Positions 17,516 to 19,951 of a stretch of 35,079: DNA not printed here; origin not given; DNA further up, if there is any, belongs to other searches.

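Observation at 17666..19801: Candidate new glycan-active enzyme family: two full-length secreted LamG + ~450-aa beta-rich paralogs in a fucose/sulfatase locus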

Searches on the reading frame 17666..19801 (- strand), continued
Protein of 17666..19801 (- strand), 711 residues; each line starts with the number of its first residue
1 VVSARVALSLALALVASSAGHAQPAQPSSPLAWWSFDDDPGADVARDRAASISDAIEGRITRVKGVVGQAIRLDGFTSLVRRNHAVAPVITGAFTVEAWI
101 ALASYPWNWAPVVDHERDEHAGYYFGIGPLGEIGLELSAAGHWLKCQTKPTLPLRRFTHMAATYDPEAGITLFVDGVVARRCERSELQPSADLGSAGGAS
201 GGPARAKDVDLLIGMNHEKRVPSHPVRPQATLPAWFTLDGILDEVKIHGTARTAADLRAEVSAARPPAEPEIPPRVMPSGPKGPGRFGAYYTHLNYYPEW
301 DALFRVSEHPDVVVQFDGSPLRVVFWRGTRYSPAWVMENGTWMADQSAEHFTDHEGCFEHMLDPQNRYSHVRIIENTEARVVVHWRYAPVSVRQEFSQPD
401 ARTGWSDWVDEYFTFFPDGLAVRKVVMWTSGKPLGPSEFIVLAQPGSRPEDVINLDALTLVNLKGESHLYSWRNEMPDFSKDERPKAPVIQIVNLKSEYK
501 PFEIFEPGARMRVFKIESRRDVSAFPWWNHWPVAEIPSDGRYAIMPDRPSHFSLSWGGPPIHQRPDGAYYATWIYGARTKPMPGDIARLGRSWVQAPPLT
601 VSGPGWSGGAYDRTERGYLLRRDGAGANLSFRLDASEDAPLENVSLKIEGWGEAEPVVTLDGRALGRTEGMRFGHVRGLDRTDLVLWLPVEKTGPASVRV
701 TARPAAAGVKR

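Call 26: predict_structure(alignment_id=A1)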
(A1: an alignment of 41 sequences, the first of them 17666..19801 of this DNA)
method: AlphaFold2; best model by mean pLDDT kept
length: 711 residues; sequences in the alignment: 41
mean_pLDDT: 82.5   pTM: 0.81
mean pLDDT of the five models: 82.5, 80.6, 80.5, 79.5, 77.0
residues with pLDDT >= 90: 358; 70-90: 206; 50-70: 98; < 50: 49
segments of 3 or more residues with pLDDT < 50: 18-26, 192-200, 529-549, 708-711
pLDDT, mean of each block of 10 residues (from residue 1): 75 61 55 87 89 90 92 87 93 95 82 91 90 91 88 93 94 97 75 45 83 89 63 78 96 95 92 83 80 81 72 90 73 83 71 58 62 95 87 66 65 94 89 75 69 88 95 79 84 93 92 70 62 36 40 79 90 92 96 97 92 96 89 97 96 95 94 95 96 97 65 40
secondary structure, 60 per line:
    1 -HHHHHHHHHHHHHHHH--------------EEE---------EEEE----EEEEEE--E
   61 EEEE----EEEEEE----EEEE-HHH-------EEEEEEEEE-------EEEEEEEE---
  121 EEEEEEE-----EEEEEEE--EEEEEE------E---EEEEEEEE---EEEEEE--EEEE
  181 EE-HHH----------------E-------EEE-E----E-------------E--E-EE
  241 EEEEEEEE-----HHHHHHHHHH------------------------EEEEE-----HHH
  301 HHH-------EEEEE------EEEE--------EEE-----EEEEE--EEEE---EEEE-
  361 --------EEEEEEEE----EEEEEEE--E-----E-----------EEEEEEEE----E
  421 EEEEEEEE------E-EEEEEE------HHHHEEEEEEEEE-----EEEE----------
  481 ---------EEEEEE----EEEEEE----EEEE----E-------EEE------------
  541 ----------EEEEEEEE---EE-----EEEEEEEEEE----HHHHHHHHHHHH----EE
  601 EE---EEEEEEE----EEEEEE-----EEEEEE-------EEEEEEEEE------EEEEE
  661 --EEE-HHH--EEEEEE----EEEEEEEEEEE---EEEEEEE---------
elements in order (helices of 4 or more, strands of 3 or more residues): H2-17 E32-34 E44-47 E52-57 E60-64 E69-74 E79-82 E94-102 E110-117 E121-127 E133-139 E142-147 E158-165 E169-174 E177-182 E211-213 E239-248 H254-263 E288-292 H298-303 E311-315 E322-325 E334-336 E342-346 E349-352 E356-359 E369-376 E381-387 E408-415 E420-428 E437-442 H449-452 E453-461 E467-470 E490-495 E500-505 E510-513 E526-528 E551-558 E569-578 H583-594 E599-602 E606-612 E617-622 E628-633 E641-649 E656-660 E663-665 E672-677 E682-692 E696-702

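Call 28: fold_search(model_id=the predicted structure, library=pdb)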
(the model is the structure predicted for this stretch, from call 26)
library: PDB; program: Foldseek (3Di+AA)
matches with E <= 10: 922; with E <= 0.001: 267
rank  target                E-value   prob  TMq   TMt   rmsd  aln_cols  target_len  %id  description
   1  3hmy_A                5.8e-11  1.00  0.24  0.38  16.9       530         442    9  Crystal structure of HCR/T complexed with GT2 (released 2009-07-14)
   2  7by5                  8.6e-11  1.00  0.24  0.14  17.7       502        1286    9  Tetanus neurotoxin mutant-(H233A/E234Q/H237A/Y375F) (released 2021-02-17)
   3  3fuq                  1.2e-10  1.00  0.25  0.42  17.9       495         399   11  Glycosylated SV2 and Gangliosides as Dual Receptors for Botulinum Neurotoxin Serotype F (released 2009-06-16)
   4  6hox                  1.2e-10  1.00  0.23  0.37  16.1       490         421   10  Crystal structure of the binding domain of Paraclostridial Mosquitocidal Protein 1 (released 2019-07-10)
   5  6es1_A                2.2e-10  1.00  0.24  0.39  17.5       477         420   10  Crystal structure of the binding domain from botulinum neurotoxin A2 bound to extracellular domain of human receptor S (released 2018-04-25)
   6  7uib_D                4.5e-10  1.00  0.24  0.40  16.8       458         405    9  Crystal structure of BoNT/E receptor binding domain in complex with SV2, VHH, and sialic acid (released 2023-04-05)
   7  1af9                  5.2e-10  1.00  0.24  0.37  16.8       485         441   10  TETANUS NEUROTOXIN C FRAGMENT (released 1998-04-29)
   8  7ce2_A                5.4e-10  1.00  0.24  0.37  20.0       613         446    9  The Crystal structure of TeNT Hc complexed with neutralizing antibody (released 2021-04-07)
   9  5n0b_A                6.0e-10  1.00  0.23  0.13  18.0       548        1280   10  Crystal structure of the tetanus neurotoxin in complex with GD1a (released 2017-06-21)
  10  8qft                  6.3e-10  1.00  0.25  0.16  14.6       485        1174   10  X-ray structure of non-toxic non-hemagglutinin (NTNH) protein from botulinum neurotoxin serotype X (released 2024-08-14)
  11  1fv2_A                6.7e-10  1.00  0.23  0.36  17.7       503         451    9  The Hc fragment of tetanus toxin complexed with an analogue of its ganglioside receptor GT1B (released 2001-09-05)
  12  5n0c_B                7.0e-10  1.00  0.24  0.13  16.9       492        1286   10  Crystal structure of the tetanus neurotoxin in complex with GM1a (released 2017-06-21)
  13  8byp_N                8.1e-10  1.00  0.24  0.15  15.7       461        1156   10  Botulinum neurotoxin serotype X in complex with NTNH/X (released 2023-02-08)
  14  3r4s_A                9.9e-10  1.00  0.22  0.35  19.7       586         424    8  Cell entry of botulinum neurotoxin type C is dependent upon interaction with two ganglioside molecules (released 2011-06-08)
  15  1diw                  1.0e-09  1.00  0.24  0.38  17.6       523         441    9  THE HC FRAGMENT OF TETANUS TOXIN COMPLEXED WITH GALACTOSE (released 2000-03-24)
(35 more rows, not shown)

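Call 76: list_cluster_members(proteins=[window:17666-19801:-, window:4051-6138:-, P0008, P0029, P0043, P0054, P0086, P0110, P0123])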
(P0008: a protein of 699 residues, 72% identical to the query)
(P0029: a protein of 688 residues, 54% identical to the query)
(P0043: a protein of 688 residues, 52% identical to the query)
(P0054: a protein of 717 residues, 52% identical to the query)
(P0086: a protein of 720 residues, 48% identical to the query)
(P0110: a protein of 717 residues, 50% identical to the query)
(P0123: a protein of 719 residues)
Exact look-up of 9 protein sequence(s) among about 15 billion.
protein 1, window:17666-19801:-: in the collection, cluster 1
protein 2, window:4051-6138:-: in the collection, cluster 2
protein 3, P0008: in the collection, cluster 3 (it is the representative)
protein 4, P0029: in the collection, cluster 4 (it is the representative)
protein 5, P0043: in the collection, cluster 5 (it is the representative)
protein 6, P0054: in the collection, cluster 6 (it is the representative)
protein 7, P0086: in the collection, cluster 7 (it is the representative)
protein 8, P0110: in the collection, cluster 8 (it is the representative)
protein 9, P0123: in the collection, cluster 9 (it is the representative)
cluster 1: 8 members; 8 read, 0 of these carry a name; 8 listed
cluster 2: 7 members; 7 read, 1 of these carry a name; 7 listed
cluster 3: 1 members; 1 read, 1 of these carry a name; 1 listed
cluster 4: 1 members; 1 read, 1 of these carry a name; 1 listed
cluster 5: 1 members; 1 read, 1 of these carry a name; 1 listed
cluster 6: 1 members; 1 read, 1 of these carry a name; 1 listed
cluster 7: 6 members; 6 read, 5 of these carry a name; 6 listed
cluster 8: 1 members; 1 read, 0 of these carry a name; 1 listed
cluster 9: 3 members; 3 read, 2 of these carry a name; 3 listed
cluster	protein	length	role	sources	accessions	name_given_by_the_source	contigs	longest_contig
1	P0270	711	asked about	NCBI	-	-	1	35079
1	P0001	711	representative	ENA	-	-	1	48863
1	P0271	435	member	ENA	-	-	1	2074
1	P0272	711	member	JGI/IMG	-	-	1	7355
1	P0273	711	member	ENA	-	-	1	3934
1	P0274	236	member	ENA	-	-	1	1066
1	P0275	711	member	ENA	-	-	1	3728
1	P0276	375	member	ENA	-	-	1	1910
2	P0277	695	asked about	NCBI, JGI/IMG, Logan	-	-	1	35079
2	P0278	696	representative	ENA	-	-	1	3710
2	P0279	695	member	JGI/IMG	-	hypothetical protein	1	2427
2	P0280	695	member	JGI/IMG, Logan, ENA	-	-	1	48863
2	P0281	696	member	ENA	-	-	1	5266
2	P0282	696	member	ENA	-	-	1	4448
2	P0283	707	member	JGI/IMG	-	-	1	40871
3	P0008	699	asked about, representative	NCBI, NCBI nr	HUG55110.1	MAG TPA: LamG domain-containing protein [Vicinamibacteria bacterium] | LamG domain-containing protein [Vicinamibacteria bacterium]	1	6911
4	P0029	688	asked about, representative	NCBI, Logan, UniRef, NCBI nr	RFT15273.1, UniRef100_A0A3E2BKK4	MAG: hypothetical protein OP8BY_0568 [Candidatus Saccharicenans subterraneus] | LamG-like jellyroll fold domain-containing protein n=1 Tax=Candidatus Saccharicenans ... | MAG: hypothetical protein OP8BY_0568 [Candidatus Saccharicenans subterraneum]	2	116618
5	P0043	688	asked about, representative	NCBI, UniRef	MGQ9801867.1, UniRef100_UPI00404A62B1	MAG: LamG domain-containing protein [Candidatus Saccharicenans sp.] | LamG domain-containing protein n=1 Tax=Candidatus Saccharicenans sp. TaxID=2819258 ...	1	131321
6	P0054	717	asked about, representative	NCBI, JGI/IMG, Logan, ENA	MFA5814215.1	MAG: LamG domain-containing protein [Bacteroidales bacterium]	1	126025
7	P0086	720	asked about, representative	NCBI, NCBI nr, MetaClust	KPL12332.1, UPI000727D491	MAG: hypothetical protein AMS26_18220 [Bacteroides sp. SM23_62] | status=active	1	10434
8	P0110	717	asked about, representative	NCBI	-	-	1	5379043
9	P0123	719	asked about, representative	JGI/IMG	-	hypothetical protein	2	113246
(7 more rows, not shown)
